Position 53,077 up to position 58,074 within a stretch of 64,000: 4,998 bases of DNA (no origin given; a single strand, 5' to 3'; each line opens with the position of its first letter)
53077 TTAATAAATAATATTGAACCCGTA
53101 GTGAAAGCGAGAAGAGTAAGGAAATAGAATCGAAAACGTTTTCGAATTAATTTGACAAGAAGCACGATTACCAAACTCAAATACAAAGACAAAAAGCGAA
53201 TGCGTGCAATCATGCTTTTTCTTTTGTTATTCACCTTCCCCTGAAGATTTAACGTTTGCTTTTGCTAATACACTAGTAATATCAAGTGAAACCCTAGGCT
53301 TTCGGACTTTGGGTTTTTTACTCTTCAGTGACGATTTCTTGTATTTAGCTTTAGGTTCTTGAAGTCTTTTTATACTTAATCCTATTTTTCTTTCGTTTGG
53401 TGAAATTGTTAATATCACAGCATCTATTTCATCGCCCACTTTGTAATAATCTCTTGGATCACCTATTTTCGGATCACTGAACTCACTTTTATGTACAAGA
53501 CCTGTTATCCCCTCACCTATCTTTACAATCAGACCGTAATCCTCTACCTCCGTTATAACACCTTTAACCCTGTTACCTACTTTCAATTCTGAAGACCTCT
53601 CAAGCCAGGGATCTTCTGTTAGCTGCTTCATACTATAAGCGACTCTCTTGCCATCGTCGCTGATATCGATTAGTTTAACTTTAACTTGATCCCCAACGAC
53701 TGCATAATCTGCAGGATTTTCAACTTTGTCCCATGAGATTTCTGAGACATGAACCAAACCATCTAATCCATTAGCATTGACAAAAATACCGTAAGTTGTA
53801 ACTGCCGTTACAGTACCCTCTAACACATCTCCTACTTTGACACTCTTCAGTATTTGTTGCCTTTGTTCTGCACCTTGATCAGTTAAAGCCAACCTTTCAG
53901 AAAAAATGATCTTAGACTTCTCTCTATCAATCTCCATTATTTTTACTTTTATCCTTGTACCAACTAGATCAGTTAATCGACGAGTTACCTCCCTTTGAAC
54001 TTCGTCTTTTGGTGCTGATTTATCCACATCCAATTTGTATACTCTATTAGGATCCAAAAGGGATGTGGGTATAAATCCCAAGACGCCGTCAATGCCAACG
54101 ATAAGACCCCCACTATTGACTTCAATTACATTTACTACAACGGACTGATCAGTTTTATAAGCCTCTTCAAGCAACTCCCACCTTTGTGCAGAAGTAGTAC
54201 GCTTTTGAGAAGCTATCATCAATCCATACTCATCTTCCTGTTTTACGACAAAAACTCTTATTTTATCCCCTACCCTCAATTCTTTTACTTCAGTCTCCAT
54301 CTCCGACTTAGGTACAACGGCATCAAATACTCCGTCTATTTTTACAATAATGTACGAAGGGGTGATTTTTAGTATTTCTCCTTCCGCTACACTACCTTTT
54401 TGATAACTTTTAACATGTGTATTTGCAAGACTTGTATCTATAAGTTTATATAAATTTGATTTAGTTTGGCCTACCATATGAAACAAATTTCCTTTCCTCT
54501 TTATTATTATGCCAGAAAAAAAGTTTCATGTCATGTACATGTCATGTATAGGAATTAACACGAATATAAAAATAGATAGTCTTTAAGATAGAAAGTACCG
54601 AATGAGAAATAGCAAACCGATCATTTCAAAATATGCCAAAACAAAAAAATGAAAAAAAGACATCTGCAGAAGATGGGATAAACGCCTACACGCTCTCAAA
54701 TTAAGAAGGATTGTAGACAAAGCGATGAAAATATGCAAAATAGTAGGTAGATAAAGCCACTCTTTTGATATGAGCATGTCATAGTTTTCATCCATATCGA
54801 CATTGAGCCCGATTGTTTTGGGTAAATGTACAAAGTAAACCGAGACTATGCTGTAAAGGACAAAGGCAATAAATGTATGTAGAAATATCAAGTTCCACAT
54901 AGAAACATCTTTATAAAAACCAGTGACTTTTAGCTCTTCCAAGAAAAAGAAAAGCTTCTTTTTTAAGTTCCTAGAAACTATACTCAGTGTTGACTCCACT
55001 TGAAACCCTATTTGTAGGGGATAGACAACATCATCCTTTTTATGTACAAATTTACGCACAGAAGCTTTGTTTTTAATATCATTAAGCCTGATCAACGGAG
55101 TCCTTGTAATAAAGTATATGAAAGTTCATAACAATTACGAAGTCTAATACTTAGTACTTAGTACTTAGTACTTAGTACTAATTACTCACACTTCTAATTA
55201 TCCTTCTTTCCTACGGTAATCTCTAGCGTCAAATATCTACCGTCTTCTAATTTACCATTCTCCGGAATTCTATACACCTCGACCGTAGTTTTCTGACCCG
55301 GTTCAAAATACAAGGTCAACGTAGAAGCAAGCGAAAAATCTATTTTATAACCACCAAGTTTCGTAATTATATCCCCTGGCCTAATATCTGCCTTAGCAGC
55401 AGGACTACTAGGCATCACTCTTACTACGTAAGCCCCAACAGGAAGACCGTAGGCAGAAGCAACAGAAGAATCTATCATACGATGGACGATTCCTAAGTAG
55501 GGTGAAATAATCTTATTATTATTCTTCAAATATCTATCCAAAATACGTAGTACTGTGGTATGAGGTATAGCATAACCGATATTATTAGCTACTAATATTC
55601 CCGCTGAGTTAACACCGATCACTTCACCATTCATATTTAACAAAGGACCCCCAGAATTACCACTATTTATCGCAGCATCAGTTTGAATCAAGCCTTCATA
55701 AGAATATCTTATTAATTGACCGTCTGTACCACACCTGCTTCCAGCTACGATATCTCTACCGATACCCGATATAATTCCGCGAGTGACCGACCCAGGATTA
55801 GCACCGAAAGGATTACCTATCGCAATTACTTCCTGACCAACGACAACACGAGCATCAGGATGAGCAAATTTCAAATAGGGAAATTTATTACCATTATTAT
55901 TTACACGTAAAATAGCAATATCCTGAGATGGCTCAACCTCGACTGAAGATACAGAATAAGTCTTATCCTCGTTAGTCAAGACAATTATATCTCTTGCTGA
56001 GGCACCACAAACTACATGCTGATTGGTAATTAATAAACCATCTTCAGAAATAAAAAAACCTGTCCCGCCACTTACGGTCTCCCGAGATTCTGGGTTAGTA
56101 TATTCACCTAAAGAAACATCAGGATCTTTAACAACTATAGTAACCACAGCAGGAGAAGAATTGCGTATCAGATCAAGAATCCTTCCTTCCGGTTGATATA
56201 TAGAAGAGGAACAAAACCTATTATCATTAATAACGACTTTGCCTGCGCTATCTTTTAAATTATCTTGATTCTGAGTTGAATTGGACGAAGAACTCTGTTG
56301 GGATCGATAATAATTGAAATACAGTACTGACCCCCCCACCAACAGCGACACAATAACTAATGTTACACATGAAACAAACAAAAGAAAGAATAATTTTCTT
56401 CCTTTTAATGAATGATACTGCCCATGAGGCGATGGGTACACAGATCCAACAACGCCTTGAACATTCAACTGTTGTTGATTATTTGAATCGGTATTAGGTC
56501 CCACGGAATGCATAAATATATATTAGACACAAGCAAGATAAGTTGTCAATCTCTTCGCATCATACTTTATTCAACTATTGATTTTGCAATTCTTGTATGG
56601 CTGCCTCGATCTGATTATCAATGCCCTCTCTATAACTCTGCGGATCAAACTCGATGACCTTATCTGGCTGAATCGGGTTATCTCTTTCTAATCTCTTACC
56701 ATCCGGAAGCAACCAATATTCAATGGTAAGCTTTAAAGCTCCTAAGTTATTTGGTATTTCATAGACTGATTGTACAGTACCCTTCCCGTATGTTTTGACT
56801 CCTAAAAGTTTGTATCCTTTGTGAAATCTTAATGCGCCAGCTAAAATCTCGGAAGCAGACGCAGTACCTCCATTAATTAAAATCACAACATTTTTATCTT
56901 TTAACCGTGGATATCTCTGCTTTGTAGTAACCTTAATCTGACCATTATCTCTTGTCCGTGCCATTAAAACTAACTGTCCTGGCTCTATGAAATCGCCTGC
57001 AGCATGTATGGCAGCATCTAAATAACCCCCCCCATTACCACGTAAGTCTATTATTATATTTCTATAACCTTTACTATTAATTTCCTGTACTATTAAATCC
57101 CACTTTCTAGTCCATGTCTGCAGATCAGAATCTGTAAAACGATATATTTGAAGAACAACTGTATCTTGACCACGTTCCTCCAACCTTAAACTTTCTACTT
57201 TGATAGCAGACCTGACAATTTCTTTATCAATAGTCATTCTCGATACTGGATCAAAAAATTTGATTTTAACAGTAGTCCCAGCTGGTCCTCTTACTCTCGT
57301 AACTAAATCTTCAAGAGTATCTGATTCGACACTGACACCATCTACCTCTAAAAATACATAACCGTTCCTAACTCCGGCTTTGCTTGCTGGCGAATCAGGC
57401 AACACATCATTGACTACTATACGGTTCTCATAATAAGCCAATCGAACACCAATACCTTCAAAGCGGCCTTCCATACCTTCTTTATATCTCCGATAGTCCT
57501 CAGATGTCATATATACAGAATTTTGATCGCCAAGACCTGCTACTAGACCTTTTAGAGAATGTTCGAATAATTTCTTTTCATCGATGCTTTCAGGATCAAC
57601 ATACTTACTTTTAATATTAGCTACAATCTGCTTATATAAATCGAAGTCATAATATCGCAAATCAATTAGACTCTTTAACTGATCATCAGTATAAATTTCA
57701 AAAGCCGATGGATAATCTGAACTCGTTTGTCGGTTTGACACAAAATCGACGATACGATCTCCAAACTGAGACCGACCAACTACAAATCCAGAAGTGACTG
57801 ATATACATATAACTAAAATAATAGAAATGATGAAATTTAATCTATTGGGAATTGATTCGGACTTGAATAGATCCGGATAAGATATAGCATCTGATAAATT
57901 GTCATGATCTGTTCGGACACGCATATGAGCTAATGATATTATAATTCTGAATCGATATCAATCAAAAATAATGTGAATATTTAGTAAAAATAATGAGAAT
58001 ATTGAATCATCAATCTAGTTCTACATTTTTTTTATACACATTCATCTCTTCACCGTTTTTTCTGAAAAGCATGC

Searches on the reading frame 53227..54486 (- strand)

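Call 79: search_protein_families(library=pfam, proteins=[window:53227-54486:-], max_evalue=0.001)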
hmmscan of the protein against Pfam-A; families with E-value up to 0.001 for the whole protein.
window:53227-54486:- (419 aa): 4 families
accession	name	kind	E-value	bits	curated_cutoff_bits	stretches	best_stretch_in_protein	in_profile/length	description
PF00575.29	S1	-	3.6e-53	178.3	22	4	216-287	2-74/74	S1 RNA binding domain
PF23459.1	S1_RRP5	-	1.3e-14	55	27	1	302-371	2-71/72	RRP5 S1 domain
PF13509.12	S1_2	-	1.2e-07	32.2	21.8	1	31-83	2-51/61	S1 domain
PF21710.3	Spt6_S1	-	8.2e-07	29.7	27.5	0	303-373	16-87/91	Spt6, S1/OB domain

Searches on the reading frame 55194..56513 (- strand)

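Call 79: search_protein_families(library=pfam, proteins=[window:55194-56513:-], max_evalue=0.001)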
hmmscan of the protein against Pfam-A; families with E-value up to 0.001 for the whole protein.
window:55194-56513:- (439 aa): 6 families
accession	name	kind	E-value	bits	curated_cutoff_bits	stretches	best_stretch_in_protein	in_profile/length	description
PF13365.12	Trypsin_2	-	2.9e-32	112.8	27.6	1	150-301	1-144/144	Trypsin-like peptidase domain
PF00089.32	Trypsin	-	2e-19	70.8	20.6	1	150-322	27-217/220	Trypsin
PF13180.12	PDZ_2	-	1.3e-11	45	27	1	338-433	1-79/80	PDZ domain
PF17820.7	PDZ_6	-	2.7e-07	30.7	27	1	363-391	2-30/54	PDZ domain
PF10459.15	Peptidase_S46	-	5.6e-06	25.7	22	0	148-170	47-69/698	Peptidase S46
PF00595.29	PDZ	-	8.7e-05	23.3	23.2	1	359-391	25-57/81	PDZ domain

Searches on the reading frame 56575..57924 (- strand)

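Call 79: search_protein_families(library=pfam, proteins=[window:56575-57924:-], max_evalue=0.001)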
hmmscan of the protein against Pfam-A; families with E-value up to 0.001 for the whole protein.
window:56575-57924:- (449 aa): 5 families
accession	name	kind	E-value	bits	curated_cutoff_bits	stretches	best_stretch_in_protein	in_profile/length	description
PF03572.23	Peptidase_S41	-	3.4e-38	131.3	24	1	257-422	4-163/165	Peptidase family S41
PF17820.7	PDZ_6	-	3.2e-09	36.8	27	1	170-222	1-51/54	PDZ domain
PF13180.12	PDZ_2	-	1e-08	35.8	27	1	157-222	2-66/80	PDZ domain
PF00595.29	PDZ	-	5.1e-07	30.4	23.2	1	156-221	10-78/81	PDZ domain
PF22694.1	CtpB_N-like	-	9e-05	23.3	27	1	98-142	42-84/85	Activating protease CtpB N-terminal domain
